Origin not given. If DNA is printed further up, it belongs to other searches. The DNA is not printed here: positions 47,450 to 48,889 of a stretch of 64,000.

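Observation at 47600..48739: Monomeric, mitochondrial-type phenylalanyl-tRNA synthetase architecture (PheS catalytic core fused to FDX-ACB anticodon-binding domain)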

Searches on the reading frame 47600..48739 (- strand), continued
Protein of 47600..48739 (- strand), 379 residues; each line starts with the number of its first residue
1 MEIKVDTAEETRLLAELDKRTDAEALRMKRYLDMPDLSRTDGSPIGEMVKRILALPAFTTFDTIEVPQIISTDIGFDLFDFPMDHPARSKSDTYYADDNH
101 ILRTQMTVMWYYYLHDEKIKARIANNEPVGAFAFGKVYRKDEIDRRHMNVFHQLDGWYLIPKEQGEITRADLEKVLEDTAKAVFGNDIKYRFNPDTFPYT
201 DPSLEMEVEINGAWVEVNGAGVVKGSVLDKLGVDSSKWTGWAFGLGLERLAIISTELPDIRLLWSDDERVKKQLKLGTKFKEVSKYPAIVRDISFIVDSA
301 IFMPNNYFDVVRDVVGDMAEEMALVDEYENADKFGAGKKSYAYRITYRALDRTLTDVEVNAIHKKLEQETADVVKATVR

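Call 69: predict_structure(alignment_id=A2)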
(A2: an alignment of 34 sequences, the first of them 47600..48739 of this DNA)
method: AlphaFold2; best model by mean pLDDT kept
length: 379 residues; sequences in the alignment: 34
mean_pLDDT: 93.3   pTM: 0.88
mean pLDDT of the five models: 93.3, 93.2, 92.7, 90.4, 86.0
residues with pLDDT >= 90: 327; 70-90: 50; 50-70: 2; < 50: 0
segments of 3 or more residues with pLDDT < 50: none
pLDDT, mean of each block of 10 residues (from residue 1): 92 96 94 95 95 95 96 93 91 95 93 96 97 95 90 96 95 95 92 90 93 89 95 96 92 90 91 91 84 96 91 91 95 95 95 94 97 94
secondary structure, 60 per line:
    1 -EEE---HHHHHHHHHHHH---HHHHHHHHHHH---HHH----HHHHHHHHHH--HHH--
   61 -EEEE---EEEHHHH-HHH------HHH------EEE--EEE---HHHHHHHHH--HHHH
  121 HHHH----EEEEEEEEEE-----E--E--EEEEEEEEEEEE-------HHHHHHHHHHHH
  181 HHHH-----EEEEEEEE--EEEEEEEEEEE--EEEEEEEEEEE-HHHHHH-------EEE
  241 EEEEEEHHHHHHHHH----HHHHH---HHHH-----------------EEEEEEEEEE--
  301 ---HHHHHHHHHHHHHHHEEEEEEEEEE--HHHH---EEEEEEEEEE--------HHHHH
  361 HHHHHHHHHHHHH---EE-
elements in order: E2-4 H8-19 H23-33 H44-53 E62-65 E69-71 H72-75 E95-97 E100-102 H106-114 H117-124 E129-138 E150-161 H169-184 E190-197 E200-210 E213-223 H225-230 E238-246 H247-255 H260-264 H268-271 E289-298 H304-318 E319-328 H331-334 E338-347 H356-373
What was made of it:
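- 48614..48739 (-): Short N-terminal helical segment (residues 1-42). It stands in place of the long PheS coiled-coil arm, and PF02912 is not detected. The AlphaFold model has helices at residues 8-19 and 23-33 (call 69).
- On Mitochondrial-type single-chain PheRS (PheRS-M / TIGR00469 pheS_mito): AlphaFold model with pLDDT 93 (call 69).
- The AlphaFold model has pLDDT 93.3 and pTM 0.88 (call 69).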

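Call 72: fold_search(model_id=the predicted structure, library=pdb)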
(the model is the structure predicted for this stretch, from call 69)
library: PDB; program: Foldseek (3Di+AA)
matches with E <= 10: 1322; with E <= 0.001: 580
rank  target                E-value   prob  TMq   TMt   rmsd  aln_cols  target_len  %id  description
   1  5mgh                  9.1e-37  1.00  0.77  0.73   3.0       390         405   30  Crystal structure of pathogenic mutants of human mitochodnrial PheRS (released 2017-05-03)
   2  3cmq                  5.0e-36  1.00  0.77  0.72   3.5       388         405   31  Crystal structure of human mitochondrial phenylalanine tRNA synthetase (released 2008-07-01)
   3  8p8x                  5.6e-36  1.00  0.78  0.73   3.1       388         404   31  Crystal structure of a pathogenic mutant variant of human mitochodnrial PheRS (released 2023-08-16)
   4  5mgw                  6.6e-36  1.00  0.77  0.72   3.6       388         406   31  Kinetic and Structural Changes in HsmtPheRS, Induced by Pathogenic Mutations in Human FARS2 (released 2017-05-03)
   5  5mgv                  1.6e-35  1.00  0.77  0.72   3.6       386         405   30  Kinetic and Structural Changes in HsmtPheRS, Induced by Pathogenic Mutations in Human FARS2 (released 2017-05-03)
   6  5mgu                  1.9e-35  1.00  0.77  0.72   3.6       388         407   30  Kinetic and Structural Changes in HsmtPheRS, Induced by Pathogenic Mutations in Human FARS2 (released 2017-05-03)
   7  3tup_A                4.0e-34  1.00  0.59  0.55  19.5       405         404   30  Crystal structure of human mitochondrial PheRS complexed with tRNAPhe in the active open state (released 2011-11-23)
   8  4p71_C                6.6e-22  1.00  0.54  0.84   2.7       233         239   30  Apo PheRS from P. aeuriginosa (released 2014-06-25)
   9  2rhq_A                8.9e-22  1.00  0.54  0.75  16.5       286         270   28  PheRS from Staphylococcus haemolyticus- rational protein engineering and inhibitor studies (released 2007-11-06)
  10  2rhs_C                1.1e-21  1.00  0.55  0.76  14.2       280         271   28  PheRS from Staphylococcus haemolyticus- rational protein engineering and inhibitor studies (released 2007-11-06)
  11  4p71_D                1.7e-21  1.00  0.54  0.83   2.6       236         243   30  Apo PheRS from P. aeuriginosa (released 2014-06-25)
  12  2rhs_A                4.9e-21  1.00  0.54  0.80   3.5       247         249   31  PheRS from Staphylococcus haemolyticus- rational protein engineering and inhibitor studies (released 2007-11-06)
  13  9drt_D                5.1e-21  1.00  0.54  0.60   6.4       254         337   31  Crystal structure of the complex of M. tuberculosis PheRS with cognate precursor tRNA and fragment DDD00805735 (released 2025-06-04)
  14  9drv_D                6.5e-21  1.00  0.53  0.58   2.8       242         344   31  Crystal structure of M. tuberculosis PheRS-tRNA complex bound to inhibitor D-004 (released 2025-02-12)
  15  9dtf_D                6.9e-21  1.00  0.54  0.60   6.4       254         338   31  Crystal structure of the complex of M. tuberculosis PheRS with cognate precursor tRNA and fragment DDD01008876 (released 2025-06-04)
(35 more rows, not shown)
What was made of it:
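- On Mitochondrial-type single-chain PheRS (PheRS-M / TIGR00469 pheS_mito): TM 0.77 and rmsd about 3 A to 5MGH/3CMQ over about 388 columns (call 72).
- The full-length model matches the closed form of the monomeric human enzyme (call 72).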
